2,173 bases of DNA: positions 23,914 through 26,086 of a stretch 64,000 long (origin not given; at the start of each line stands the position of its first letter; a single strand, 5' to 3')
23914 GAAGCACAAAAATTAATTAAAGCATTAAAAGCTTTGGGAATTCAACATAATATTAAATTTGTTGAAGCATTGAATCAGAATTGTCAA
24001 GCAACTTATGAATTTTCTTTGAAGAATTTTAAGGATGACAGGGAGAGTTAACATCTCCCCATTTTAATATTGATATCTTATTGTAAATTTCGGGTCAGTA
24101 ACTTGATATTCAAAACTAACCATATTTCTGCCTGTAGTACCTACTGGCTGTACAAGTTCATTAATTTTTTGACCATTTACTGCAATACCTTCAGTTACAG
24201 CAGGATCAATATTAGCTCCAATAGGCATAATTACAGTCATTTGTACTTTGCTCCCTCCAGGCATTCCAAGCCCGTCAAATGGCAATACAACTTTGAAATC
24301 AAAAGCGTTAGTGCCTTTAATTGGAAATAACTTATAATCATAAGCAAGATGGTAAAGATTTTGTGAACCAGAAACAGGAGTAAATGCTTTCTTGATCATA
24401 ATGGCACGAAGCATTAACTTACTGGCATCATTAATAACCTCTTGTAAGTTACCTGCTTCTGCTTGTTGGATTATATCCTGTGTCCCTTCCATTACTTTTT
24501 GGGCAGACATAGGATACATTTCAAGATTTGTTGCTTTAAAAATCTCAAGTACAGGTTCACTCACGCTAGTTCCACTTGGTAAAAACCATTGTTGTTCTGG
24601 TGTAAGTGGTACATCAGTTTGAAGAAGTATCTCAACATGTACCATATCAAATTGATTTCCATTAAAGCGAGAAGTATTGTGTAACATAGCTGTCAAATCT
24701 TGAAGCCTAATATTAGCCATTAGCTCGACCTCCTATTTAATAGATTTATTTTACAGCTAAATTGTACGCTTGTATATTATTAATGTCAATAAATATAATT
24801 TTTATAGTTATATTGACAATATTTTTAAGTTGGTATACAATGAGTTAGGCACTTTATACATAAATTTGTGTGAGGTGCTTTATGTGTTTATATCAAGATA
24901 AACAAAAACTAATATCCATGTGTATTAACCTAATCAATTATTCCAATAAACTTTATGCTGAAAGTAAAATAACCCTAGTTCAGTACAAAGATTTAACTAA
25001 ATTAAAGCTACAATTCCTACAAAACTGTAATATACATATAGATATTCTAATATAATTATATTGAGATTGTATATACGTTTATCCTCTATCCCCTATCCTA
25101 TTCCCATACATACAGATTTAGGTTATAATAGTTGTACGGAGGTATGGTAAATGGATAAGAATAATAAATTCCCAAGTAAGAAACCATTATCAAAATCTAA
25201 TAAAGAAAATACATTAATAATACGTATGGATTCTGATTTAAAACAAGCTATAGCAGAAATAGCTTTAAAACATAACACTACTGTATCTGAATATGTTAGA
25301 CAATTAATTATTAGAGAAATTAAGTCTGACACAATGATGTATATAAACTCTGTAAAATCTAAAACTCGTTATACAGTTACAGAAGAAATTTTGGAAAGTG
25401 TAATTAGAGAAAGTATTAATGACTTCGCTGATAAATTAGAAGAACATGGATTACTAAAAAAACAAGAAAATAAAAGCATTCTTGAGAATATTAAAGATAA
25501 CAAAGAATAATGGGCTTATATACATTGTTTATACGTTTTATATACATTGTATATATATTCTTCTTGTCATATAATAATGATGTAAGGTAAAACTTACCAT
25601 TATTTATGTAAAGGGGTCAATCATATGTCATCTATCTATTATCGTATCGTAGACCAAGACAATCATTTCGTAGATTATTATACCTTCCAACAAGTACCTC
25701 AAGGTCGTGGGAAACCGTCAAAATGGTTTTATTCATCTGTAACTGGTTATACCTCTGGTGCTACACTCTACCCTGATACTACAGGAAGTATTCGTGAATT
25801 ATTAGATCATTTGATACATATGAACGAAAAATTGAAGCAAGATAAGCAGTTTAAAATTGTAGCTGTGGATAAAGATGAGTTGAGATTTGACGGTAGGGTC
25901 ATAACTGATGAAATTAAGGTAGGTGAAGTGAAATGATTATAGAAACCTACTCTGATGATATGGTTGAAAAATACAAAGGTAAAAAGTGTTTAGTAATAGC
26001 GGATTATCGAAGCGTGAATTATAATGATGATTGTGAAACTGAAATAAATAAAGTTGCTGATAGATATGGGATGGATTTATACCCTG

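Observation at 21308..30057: Nested ~8.7-kb accessory island splitting the tail operon, bracketed by two HEAR-nuclease paralogs and carrying its own tyrosine recombinase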

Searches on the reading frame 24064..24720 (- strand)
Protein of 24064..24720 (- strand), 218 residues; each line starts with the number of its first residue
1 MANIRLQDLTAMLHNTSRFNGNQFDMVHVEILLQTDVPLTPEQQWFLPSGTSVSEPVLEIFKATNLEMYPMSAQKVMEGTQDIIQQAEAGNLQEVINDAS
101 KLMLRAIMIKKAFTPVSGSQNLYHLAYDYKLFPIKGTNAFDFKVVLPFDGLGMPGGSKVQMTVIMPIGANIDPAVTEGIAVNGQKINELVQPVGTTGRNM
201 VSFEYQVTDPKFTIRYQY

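Call 5: search_protein_families(library=pfam, max_evalue=0.01, proteins=[window:24064-24720:-])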
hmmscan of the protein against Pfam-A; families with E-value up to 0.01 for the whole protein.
window:24064-24720:- (218 aa): 1 family
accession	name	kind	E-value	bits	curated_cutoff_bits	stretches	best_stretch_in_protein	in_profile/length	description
PF17607.7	DUF5503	-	0.0064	17.2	30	0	65-133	8-75/116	Family of unknown function (DUF5503)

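Call 6: search_protein_families(library=phrogs, max_evalue=0.01, proteins=[window:24064-24720:-])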
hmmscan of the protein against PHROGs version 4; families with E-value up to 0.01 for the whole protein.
window:24064-24720:- (218 aa): 0 families

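Call 37: search_protein_families(library=padloc, max_evalue=0.01, proteins=[window:24064-24720:-])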
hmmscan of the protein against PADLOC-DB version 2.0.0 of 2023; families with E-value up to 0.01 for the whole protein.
window:24064-24720:- (218 aa): 0 families

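Call 41: search_protein_families(library=ncbifam, max_evalue=0.01, proteins=[window:24064-24720:-])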
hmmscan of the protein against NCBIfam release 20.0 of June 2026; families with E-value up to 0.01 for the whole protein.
window:24064-24720:- (218 aa): 0 families

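Call 60: search_solved_structures(query=window:24064-24720:-, max_evalue=5)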
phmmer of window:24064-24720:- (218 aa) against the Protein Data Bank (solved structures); distinct sequences matched with E-value up to 5: 1.
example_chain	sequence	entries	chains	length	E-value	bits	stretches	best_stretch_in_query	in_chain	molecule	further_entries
3ww8_A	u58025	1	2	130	0.15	15.1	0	141-161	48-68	Pizza3 protein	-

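Call 61: find_homologous_proteins(query=window:24064-24720:-, max_evalue=0.001)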
Query window:24064-24720:- (218 aa): 51 proteins with E <= 0.001 among 114 candidates.
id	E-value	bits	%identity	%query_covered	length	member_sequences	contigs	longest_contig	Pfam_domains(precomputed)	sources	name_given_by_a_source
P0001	7.5e-140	481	100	100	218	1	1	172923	-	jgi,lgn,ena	-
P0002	2.1e-127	441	90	100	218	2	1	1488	-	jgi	jgi:hypothetical protein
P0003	2.3e-116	405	84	100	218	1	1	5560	-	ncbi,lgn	-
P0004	8.7e-107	373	77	100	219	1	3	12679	-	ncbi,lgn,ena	-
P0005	4.4e-103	361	77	100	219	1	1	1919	-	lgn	-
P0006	9.6e-103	360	75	100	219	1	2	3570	-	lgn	-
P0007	2.2e-95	336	71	100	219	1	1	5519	-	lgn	-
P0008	8.1e-93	328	71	100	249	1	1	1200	-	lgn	-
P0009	7.7e-92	325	68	100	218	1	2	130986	-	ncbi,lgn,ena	-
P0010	4.7e-89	316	67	100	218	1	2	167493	-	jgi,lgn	jgi:hypothetical protein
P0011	7.6e-88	312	66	100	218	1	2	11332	-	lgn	-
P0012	7.2e-87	308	66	100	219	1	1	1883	-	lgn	-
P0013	4.8e-85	303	65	100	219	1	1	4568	-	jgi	jgi:hypothetical protein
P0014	8.8e-85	302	66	100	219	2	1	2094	-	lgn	-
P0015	2.0e-83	297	62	100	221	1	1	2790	-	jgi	jgi:hypothetical protein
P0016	3.3e-83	296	65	100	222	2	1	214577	-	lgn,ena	-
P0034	4.8e-64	234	54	99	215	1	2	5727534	-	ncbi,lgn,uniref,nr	ncbi:hypothetical protein [Desulfitobacterium hafniense]|uniref:Uncharacterized protein n=2 Tax=Desu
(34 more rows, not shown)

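Call 62: find_encoding_contigs(protein=P0010, flank=9000, max_places=2)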
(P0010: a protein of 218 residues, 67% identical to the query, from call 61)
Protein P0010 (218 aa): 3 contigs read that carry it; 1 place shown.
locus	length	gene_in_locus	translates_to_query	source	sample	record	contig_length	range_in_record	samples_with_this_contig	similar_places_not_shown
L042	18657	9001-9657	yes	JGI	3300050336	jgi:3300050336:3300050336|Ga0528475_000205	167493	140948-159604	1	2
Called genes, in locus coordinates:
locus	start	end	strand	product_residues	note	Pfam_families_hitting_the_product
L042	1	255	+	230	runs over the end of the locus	-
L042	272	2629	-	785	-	-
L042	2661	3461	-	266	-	PF20753:DUF6558_C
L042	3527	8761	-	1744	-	PF10145:PhageMin_Tail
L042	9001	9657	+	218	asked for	-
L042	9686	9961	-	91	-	-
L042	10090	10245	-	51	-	-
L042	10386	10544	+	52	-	PF07878:RHH_5 (weak)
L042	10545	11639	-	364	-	PF00589:Phage_integrase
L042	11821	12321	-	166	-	PF27376:YomN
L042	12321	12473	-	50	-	-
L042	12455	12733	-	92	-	-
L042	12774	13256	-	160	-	PF27287:YomO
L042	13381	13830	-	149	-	PF06356:DUF1064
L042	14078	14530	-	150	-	-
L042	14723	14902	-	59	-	-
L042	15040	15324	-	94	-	-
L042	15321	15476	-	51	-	-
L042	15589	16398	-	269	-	PF27173:YomU_Tube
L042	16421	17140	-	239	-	PF27211:YomV_2nd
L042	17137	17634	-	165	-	PF27256:YomW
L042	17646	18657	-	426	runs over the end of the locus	PF27197:YomX_C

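Call 63: find_encoding_contigs(protein=P0034, flank=9000, max_places=2)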
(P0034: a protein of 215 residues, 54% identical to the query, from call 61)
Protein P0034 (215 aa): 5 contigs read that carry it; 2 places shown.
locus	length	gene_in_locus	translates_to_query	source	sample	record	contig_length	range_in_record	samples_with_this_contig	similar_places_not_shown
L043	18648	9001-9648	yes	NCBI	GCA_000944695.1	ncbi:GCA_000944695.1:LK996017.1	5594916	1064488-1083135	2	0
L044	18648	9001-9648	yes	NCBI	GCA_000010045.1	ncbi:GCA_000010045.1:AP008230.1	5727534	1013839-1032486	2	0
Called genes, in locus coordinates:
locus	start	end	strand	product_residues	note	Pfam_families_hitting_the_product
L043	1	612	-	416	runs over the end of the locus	-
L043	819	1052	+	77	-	-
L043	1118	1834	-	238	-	PF01695:IstB_IS21, PF00308:Bac_DnaA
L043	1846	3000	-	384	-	PF22483:Mu-transpos_C_2 (weak)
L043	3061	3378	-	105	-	-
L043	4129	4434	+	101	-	PF00226:DnaJ (weak)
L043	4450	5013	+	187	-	PF00589:Phage_integrase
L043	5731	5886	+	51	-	-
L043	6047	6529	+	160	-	-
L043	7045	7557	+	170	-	PF04542:Sigma70_r2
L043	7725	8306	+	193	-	-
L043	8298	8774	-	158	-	PF06114:Peptidase_M78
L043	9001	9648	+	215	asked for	-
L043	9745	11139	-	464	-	PF00672:HAMP, PF00512:HisKA, PF02518:HATPase_c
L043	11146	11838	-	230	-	PF00072:Response_reg, PF00486:Trans_reg_C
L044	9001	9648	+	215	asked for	-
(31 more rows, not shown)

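Call 67: find_encoding_contigs(protein=P0016, flank=9000, max_places=2)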
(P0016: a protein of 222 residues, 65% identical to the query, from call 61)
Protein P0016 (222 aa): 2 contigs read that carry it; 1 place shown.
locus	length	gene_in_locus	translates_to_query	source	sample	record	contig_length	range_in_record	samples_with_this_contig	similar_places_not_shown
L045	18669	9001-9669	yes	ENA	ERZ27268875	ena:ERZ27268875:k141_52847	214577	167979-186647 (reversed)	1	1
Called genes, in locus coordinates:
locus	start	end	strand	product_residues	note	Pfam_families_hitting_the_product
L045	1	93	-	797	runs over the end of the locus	PF24049:YOMG_N (weak), PF06605:Prophage_tail (faint)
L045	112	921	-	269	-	PF20195:DUF6558, PF20753:DUF6558_C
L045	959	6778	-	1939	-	PF10145:PhageMin_Tail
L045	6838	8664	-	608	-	-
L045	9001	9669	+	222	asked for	-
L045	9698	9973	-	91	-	-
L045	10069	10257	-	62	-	-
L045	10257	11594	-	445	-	PF12729:4HB_MCP_1, PF00672:HAMP, PF00015:MCPsignal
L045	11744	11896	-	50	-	-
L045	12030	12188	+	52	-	PF07878:RHH_5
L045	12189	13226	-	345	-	PF00589:Phage_integrase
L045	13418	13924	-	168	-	PF27376:YomN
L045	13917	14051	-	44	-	-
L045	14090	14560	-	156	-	-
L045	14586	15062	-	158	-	PF05866:RusA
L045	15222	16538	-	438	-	-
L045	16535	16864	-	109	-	PF27453:XepA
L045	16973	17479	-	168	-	-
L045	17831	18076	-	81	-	-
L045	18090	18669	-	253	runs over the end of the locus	PF27173:YomU_Tube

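Call 75: predict_structure(alignment_id=A3)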
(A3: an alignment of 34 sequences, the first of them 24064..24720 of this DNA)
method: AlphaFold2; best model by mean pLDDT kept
length: 218 residues; sequences in the alignment: 34
mean_pLDDT: 92.1   pTM: 0.85
mean pLDDT of the five models: 92.1, 90.7, 90.6, 90.3, 89.0
residues with pLDDT >= 90: 158; 70-90: 60; 50-70: 0; < 50: 0
segments of 3 or more residues with pLDDT < 50: none
pLDDT, mean of each block of 10 residues (from residue 1): 94 95 95 96 91 88 88 90 96 94 94 96 96 91 91 89 96 92 86 91 83 94
secondary structure, 60 per line:
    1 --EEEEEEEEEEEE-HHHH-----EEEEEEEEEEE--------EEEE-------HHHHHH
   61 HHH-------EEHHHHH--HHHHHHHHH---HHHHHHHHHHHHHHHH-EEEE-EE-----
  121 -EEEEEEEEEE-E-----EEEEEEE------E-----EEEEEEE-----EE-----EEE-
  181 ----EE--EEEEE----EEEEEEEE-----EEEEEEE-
elements in order: E3-14 H16-19 E25-35 E44-47 H55-63 H73-77 H80-88 H92-107 E109-112 E122-131 E139-145 E158-164 E177-179 E189-193 E198-205 E211-217

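Call 77: fold_search(model_id=the predicted structure, library=pdb)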
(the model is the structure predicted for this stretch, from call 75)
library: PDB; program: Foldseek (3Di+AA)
matches with E <= 10: 977; with E <= 0.001: 8
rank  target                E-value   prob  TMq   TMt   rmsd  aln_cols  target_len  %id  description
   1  6c26_1                1.1e-04  1.00  0.42  0.24   8.7       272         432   11  The Cryo-EM structure of a eukaryotic oligosaccharyl transferase complex (released 2018-01-31)
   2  7v9p_A                1.5e-04  1.00  0.35  0.12   9.4       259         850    6  Crystal structure of the lanthipeptide zinc-metallopeptidase EryP from saccharopolyspora erythraea in intermediate sta (released 2022-05-11)
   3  7v9p_B                1.9e-04  1.00  0.35  0.12   9.0       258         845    7  Crystal structure of the lanthipeptide zinc-metallopeptidase EryP from saccharopolyspora erythraea in intermediate sta (released 2022-05-11)
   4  7v9o                  2.4e-04  0.99  0.35  0.12   9.4       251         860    7  Crystal structure of the lanthipeptide zinc-metallopeptidase EryP mutant E802R from saccharopolyspora erythraea (released 2022-05-11)
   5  7v9n                  4.9e-04  0.99  0.35  0.12   9.2       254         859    7  Crystal structure of the lanthipeptide zinc-metallopeptidase EryP from saccharopolyspora erythraea in closed state (released 2022-05-11)
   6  7oci_A                7.7e-04  0.99  0.37  0.21   9.1       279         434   12  Cryo-EM structure of yeast Ost6p containing oligosaccharyltransferase complex (released 2022-02-16)
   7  4r5t                  8.7e-04  0.95  0.31  0.10  10.0       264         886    9  Structure of the m1 alanylaminopeptidase from malaria complexed with a hydroxamic acid-based inhibitor (released 2014-10-29)
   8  6s7t_E                9.2e-04  1.00  0.43  0.24   9.4       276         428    9  Cryo-EM structure of human oligosaccharyltransferase complex OST-B (released 2019-12-18)
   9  8cgp_A                1.8e-03  0.97  0.34  0.12  10.3       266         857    8  Insulin regulated aminopeptidase (IRAP) in complex with an allosteric aryl sulfonamide inhibitor (released 2024-01-31)
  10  4fyq_A                2.5e-03  0.98  0.37  0.12   8.1       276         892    6  Human aminopeptidase N (CD13) (released 2012-09-05)
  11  8pn9_E                2.6e-03  0.99  0.41  0.19   8.2       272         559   10  Structure of human oligosaccharyltransferase OST-A complex bound to NGI-1 (released 2024-05-08)
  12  8agb_E                2.9e-03  0.98  0.40  0.23   8.6       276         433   10  Structure of yeast oligosaccharylransferase complex with lipid-linked oligosaccharide bound (released 2022-12-07)
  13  6s7o_E                3.1e-03  0.98  0.41  0.19   8.8       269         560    9  Cryo-EM structure of human oligosaccharyltransferase complex OST-A (released 2019-12-18)
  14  8ez2                  3.1e-03  0.93  0.33  0.11   9.7       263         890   10  Plasmodium falciparum M1 in complex with inhibitor 15ag (released 2023-01-18)
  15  4fyr_A                3.3e-03  0.98  0.38  0.12   8.1       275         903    6  Human aminopeptidase N (CD13) in complex with bestatin (released 2012-09-05)
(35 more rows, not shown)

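Call 82: fold_search(model_id=the predicted structure, library=viral)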
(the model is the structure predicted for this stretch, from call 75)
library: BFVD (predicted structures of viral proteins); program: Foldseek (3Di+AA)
matches with E <= 10: 659; with E <= 0.001: 1
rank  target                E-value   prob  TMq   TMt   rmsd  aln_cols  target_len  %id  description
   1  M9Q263                2.0e-10  1.00  0.52  0.83   2.0       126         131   42  (no name in the UniProt tables at hand)
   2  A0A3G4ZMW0            3.4e-03  0.93  0.36  0.12  13.1       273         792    7  Uncharacterized protein [Terrestrivirus sp.]
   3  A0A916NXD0            3.4e-03  0.72  0.29  0.24  17.0       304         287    7  P35 apoptosis inhibitor [Adoxophyes honmai entomopoxvirus 'L']
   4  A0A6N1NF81            4.6e-03  0.92  0.35  0.12  13.4       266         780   10  Uncharacterized protein [Tupanvirus deep ocean]
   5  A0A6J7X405            1.7e-02  0.08  0.14  0.08  20.9       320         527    8  Uncharacterized protein [uncultured Caudovirales phage]
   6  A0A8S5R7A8            1.9e-02  0.28  0.21  0.11  17.5       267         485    6  Tail fiber protein [virus sp. ctee23]
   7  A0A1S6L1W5            3.6e-02  0.14  0.15  0.09  17.4       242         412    7  (no name in the UniProt tables at hand)
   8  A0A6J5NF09            4.3e-02  0.08  0.15  0.13  26.3       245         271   12  Uncharacterized protein [uncultured Caudovirales phage]
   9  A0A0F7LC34            5.8e-02  0.20  0.26  0.22  15.1       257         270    7  Uncharacterized protein [uncultured marine virus]
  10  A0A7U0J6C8            6.1e-02  0.18  0.20  0.15  29.2       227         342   10  (no name in the UniProt tables at hand)
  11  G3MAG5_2              7.3e-02  0.33  0.25  0.08  20.0       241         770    5  Gp424 [Bacillus phage G]
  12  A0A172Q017            9.7e-02  0.06  0.14  0.10  19.4       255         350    9  Uncharacterized protein [Acinetobacter phage vB_AbaM_ME3]
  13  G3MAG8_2              1.0e-01  0.28  0.25  0.07  17.4       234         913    8  Gp427 [Bacillus phage G]
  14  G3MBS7                1.1e-01  0.38  0.21  0.05  13.1       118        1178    9  Gp211 [Bacillus phage G]
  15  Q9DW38                1.1e-01  0.11  0.16  0.12  19.2       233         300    8  Pr152.3 [Rat cytomegalovirus (strain Maastricht)]
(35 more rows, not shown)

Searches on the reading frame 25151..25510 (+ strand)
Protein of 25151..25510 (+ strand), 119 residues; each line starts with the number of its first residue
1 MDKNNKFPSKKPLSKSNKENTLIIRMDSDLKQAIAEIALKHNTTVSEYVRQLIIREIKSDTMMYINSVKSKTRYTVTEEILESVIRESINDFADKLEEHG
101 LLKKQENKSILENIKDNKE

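Call 5: search_protein_families(library=pfam, max_evalue=0.01, proteins=[window:25151-25510:+])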
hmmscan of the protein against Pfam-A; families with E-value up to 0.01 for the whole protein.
window:25151-25510:+ (119 aa): 2 families
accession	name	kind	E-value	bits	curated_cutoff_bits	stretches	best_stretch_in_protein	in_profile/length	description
PF19807.5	DUF6290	-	0.00053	20.6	27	1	21-63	3-47/72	Family of unknown function (DUF6290)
PF21983.2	NikA-like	-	0.00068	20.2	27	1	17-55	2-40/72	Mobilization protein NikA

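Call 6: search_protein_families(library=phrogs, max_evalue=0.01, proteins=[window:25151-25510:+])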
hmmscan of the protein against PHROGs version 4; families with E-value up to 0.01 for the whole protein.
window:25151-25510:+ (119 aa): 4 families
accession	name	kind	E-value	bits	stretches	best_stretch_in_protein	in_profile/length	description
phrog_4085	-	unknown function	4.6e-05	24.6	1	21-57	2-38/77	-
phrog_876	-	transcription regulation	9.3e-05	23.1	1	10-63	59-114/239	transcriptional repressor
phrog_582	-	transcription regulation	0.00019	22.7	1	9-65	47-103/105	Arc-like repressor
phrog_9151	-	moron, auxiliary metabolic gene and host takeover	0.0057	18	0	21-61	73-113/119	HicB-like antitoxin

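Call 37: search_protein_families(library=padloc, max_evalue=0.01, proteins=[window:25151-25510:+])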
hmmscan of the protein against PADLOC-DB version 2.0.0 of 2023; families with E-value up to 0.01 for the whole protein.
window:25151-25510:+ (119 aa): 0 families

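Call 41: search_protein_families(library=ncbifam, max_evalue=0.01, proteins=[window:25151-25510:+])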
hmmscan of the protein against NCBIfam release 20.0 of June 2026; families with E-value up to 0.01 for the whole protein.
window:25151-25510:+ (119 aa): 2 families
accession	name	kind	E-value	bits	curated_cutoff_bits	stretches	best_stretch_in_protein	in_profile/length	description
NF046040.1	RelB_antitoxin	equivalog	0.0043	17.3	50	1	24-57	3-36/69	type II toxin-antitoxin system RelB family antitoxin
NF048017.1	antitoxin_RelB_like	equivalog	0.01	16.1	50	0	25-57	1-33/70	type II toxin-antitoxin system RelB family antitoxin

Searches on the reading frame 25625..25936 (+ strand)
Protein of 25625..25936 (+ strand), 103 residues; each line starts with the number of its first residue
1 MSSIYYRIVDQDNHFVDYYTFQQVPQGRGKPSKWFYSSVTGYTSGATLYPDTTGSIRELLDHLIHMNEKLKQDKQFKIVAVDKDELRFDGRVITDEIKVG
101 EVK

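Call 5: search_protein_families(library=pfam, max_evalue=0.01, proteins=[window:25625-25936:+])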
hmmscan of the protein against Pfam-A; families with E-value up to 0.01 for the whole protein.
window:25625-25936:+ (103 aa): 0 families

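Call 6: search_protein_families(library=phrogs, max_evalue=0.01, proteins=[window:25625-25936:+])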
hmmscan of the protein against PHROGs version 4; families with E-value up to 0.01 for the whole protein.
window:25625-25936:+ (103 aa): 0 families

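Call 37: search_protein_families(library=padloc, max_evalue=0.01, proteins=[window:25625-25936:+])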
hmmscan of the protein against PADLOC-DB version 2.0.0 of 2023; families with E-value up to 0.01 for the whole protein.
window:25625-25936:+ (103 aa): 1 family
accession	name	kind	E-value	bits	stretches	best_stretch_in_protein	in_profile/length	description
PDLC00937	Cas3d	-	0.0026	15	1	20-87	17-83/357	"CRISPR-associated helicase Cas3, subtype CYANO"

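Call 41: search_protein_families(library=ncbifam, max_evalue=0.01, proteins=[window:25625-25936:+])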
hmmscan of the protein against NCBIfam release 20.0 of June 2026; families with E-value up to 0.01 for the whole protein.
window:25625-25936:+ (103 aa): 1 family
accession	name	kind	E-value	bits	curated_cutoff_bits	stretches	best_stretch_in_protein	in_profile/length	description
TIGR03158.1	cas3_cyano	exception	0.0099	15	69.1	0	20-87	17-83/357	type I-D CRISPR-associated helicase Cas3'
